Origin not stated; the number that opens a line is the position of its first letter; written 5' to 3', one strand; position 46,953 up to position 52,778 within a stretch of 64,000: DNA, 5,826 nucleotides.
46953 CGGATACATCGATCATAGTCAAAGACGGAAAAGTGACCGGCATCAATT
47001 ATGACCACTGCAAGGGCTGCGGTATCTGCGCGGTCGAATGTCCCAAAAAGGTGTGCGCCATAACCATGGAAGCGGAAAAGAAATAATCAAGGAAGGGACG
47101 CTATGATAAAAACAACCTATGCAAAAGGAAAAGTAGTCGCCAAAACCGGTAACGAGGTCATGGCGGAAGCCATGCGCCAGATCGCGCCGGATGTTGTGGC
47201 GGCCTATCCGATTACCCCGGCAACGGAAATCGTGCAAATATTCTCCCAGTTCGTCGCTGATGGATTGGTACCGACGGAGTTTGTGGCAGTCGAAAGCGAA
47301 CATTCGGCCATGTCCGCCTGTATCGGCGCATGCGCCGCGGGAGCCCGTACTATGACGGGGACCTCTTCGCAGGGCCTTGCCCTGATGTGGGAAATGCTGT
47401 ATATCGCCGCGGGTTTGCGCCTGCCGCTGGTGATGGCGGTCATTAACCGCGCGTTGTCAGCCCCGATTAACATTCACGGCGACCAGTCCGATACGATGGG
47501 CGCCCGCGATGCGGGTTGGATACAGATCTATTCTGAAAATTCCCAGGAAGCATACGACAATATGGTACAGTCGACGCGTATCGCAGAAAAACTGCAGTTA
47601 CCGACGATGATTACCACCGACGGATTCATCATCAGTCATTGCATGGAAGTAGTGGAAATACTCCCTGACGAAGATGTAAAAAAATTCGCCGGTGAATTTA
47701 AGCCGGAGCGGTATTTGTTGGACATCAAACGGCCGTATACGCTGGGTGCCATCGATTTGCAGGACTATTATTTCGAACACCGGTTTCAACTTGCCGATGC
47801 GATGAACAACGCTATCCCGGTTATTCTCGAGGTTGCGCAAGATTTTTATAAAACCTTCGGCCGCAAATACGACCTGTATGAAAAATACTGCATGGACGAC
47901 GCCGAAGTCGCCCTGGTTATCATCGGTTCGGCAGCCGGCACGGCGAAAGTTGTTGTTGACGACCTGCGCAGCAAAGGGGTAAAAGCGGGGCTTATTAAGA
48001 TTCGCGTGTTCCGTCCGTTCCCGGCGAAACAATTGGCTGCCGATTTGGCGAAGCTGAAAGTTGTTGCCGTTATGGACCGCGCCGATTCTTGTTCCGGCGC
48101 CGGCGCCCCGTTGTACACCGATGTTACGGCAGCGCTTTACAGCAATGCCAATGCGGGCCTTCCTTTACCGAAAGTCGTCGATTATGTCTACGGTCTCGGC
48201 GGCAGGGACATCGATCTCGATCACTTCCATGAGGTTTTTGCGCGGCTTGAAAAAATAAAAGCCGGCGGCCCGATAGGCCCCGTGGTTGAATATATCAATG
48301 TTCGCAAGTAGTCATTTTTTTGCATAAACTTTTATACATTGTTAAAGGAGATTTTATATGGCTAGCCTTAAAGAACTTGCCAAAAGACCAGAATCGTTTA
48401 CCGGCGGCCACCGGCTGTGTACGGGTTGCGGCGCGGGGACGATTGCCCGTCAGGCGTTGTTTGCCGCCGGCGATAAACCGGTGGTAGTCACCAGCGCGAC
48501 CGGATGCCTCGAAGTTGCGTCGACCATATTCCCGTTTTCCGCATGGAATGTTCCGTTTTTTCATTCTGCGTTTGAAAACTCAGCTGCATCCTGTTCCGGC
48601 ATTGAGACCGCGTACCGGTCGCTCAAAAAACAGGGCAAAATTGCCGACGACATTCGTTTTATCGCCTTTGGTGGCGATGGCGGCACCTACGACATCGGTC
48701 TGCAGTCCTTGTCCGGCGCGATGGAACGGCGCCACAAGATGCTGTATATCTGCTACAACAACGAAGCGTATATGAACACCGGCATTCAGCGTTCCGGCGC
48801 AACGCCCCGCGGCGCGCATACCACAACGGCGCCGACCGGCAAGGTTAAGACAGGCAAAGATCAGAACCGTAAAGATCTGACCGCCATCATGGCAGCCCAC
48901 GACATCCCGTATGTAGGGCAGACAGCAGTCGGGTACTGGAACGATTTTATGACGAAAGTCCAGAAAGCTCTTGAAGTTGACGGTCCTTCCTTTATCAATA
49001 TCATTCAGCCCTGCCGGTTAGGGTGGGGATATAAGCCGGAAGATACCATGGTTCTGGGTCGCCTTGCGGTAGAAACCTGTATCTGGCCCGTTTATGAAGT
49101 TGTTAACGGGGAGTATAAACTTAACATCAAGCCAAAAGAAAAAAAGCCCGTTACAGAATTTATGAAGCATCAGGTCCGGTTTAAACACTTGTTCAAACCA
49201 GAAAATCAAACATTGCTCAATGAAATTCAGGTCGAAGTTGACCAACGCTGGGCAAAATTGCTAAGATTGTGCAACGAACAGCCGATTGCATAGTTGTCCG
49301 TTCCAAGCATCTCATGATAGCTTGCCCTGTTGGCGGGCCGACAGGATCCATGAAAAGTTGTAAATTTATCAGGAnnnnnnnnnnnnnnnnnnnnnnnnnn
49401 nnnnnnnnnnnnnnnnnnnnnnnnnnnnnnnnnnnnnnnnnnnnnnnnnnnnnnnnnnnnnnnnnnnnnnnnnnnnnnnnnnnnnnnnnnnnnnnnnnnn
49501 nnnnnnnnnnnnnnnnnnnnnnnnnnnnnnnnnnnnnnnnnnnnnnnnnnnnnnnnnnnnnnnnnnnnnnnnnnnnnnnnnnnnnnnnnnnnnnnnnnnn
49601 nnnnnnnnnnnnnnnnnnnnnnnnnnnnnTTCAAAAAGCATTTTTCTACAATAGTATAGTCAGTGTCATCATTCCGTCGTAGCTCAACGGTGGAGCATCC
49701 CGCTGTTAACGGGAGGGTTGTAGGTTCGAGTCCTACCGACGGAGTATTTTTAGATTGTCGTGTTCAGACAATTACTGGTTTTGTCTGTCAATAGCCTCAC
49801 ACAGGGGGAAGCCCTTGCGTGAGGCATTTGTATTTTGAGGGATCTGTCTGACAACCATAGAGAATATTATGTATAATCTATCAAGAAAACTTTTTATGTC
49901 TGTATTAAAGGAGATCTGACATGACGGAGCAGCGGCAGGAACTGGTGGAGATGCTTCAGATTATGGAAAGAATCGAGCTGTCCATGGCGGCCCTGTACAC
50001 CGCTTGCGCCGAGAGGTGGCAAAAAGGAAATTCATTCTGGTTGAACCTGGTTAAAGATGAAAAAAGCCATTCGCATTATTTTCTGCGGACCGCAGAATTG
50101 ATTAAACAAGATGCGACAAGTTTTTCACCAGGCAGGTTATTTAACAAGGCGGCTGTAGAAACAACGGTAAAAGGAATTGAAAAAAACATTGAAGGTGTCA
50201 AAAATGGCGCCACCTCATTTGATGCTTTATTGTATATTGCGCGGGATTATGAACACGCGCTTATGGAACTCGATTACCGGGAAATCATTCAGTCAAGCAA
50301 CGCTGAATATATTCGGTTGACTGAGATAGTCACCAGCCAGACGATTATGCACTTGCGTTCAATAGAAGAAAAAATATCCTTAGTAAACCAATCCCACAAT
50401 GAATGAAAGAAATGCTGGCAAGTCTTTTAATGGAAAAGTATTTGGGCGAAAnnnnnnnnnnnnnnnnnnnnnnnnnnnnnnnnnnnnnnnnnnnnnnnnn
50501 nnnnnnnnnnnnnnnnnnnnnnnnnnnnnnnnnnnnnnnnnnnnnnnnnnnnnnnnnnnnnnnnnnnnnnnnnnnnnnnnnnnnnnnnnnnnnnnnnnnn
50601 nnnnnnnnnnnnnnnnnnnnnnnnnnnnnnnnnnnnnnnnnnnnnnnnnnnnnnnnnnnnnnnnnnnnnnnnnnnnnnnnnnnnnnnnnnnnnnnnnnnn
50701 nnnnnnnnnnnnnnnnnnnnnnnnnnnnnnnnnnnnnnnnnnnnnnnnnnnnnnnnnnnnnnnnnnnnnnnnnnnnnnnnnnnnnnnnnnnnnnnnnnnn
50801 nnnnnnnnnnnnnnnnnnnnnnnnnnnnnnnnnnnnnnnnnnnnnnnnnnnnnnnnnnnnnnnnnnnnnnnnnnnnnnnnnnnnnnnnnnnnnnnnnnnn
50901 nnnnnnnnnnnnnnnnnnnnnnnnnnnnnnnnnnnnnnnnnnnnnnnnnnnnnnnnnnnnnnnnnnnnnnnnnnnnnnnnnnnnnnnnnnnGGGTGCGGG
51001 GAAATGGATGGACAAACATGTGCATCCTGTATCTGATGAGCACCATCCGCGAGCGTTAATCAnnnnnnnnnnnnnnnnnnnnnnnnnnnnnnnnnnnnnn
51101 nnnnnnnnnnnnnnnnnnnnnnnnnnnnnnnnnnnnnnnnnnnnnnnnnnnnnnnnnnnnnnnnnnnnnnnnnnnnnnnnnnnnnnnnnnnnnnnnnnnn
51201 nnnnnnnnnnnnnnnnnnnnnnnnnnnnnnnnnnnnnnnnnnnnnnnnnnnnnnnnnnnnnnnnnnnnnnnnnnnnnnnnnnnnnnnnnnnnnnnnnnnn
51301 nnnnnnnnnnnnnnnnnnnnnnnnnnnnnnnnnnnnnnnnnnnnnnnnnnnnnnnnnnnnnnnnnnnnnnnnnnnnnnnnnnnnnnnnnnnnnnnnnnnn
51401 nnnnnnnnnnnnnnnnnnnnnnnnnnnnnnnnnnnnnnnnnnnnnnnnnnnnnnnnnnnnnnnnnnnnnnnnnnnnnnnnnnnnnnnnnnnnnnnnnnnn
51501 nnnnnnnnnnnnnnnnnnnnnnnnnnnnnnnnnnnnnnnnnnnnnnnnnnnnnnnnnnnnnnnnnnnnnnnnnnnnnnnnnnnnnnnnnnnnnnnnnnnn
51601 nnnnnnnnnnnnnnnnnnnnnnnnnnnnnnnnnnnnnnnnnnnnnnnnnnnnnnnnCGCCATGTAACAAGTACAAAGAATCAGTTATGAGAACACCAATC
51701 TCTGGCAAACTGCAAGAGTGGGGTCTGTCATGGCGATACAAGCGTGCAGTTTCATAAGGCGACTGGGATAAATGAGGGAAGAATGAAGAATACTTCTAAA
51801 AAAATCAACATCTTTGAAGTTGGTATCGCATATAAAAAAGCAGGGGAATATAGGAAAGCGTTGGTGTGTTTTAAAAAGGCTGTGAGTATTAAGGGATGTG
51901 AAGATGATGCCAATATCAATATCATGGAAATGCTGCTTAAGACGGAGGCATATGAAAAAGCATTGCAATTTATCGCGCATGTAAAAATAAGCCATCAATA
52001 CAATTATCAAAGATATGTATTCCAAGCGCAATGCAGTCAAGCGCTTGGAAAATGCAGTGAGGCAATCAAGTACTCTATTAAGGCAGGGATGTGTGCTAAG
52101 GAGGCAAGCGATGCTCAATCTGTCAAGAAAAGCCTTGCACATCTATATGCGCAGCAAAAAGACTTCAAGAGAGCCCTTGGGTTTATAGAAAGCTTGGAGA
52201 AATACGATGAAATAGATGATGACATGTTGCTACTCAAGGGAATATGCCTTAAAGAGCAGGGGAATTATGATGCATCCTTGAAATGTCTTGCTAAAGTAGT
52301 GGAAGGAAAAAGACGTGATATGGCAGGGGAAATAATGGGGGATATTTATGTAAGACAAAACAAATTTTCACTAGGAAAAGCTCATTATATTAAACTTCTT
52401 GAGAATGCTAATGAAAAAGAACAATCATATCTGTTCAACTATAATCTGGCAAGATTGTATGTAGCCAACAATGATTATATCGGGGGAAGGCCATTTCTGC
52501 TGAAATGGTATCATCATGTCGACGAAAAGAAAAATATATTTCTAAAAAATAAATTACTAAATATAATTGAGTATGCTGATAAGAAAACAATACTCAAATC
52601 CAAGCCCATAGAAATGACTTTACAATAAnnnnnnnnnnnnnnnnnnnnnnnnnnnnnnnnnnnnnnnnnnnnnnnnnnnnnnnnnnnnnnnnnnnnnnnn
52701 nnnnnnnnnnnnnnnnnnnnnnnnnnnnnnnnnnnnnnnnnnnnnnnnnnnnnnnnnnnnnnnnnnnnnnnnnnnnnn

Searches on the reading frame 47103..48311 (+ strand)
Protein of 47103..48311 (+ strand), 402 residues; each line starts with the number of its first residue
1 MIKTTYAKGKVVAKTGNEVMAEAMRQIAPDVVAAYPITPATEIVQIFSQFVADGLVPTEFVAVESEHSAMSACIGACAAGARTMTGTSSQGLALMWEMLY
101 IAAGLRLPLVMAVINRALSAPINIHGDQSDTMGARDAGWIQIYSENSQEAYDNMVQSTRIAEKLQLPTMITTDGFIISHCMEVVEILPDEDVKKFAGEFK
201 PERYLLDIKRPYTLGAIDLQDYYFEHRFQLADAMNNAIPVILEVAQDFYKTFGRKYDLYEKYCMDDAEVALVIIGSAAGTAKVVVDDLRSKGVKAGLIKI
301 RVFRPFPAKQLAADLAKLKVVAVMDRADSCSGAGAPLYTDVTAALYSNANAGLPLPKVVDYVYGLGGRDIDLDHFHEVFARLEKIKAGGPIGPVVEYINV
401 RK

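Call 70: search_protein_families(library=pfam, proteins=[window:47103-48311:+], max_evalue=0.00001)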
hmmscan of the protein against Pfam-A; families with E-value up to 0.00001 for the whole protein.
window:47103-48311:+ (402 aa): 2 families
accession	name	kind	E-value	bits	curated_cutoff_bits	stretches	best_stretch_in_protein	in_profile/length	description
PF01855.24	POR_N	-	1.7e-75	254.1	27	1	22-244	1-229/231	Pyruvate flavodoxin/ferredoxin oxidoreductase, thiamine diP-bdg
PF17147.9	PFOR_II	-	9e-28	97.1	27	1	267-374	1-101/102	Pyruvate:ferredoxin oxidoreductase core domain II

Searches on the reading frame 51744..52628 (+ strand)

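Call 70: search_protein_families(library=pfam, proteins=[window:51744-52628:+], max_evalue=0.00001)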
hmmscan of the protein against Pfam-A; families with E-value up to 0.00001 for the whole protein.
window:51744-52628:+ (294 aa): 10 families
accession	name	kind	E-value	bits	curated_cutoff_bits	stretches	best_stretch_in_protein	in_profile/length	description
PF14559.12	TPR_19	-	2.6e-10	40.9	25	0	136-189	2-55/68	Tetratricopeptide repeat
PF07719.23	TPR_2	-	4.8e-09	36.1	27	0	24-49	5-30/34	Tetratricopeptide repeat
PF00515.34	TPR_1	-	8.8e-09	35.3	27.8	0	27-49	8-30/34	Tetratricopeptide repeat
PF13432.12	TPR_16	-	1.2e-07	32.5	32.7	0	199-245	4-47/65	Tetratricopeptide repeat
PF13424.12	TPR_12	-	1.5e-07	32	30.1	0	162-188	6-32/77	Tetratricopeptide repeat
PF13176.12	TPR_7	-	8.7e-07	29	27.9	0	130-150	4-24/36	Tetratricopeptide repeat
PF13181.12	TPR_8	-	2.1e-06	27.9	25.7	0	27-50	8-31/34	Tetratricopeptide repeat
PF12895.13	ANAPC3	-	2.2e-06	28.3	27.2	0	131-184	29-81/82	Anaphase-promoting complex, cyclosome, subunit 3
PF13374.12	TPR_10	-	2.8e-06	27.6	27.5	0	169-191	12-34/42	Tetratricopeptide repeat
PF09976.15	TPR_21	-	3.3e-06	27.4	25.5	0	169-230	123-183/193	Tetratricopeptide repeat-like domain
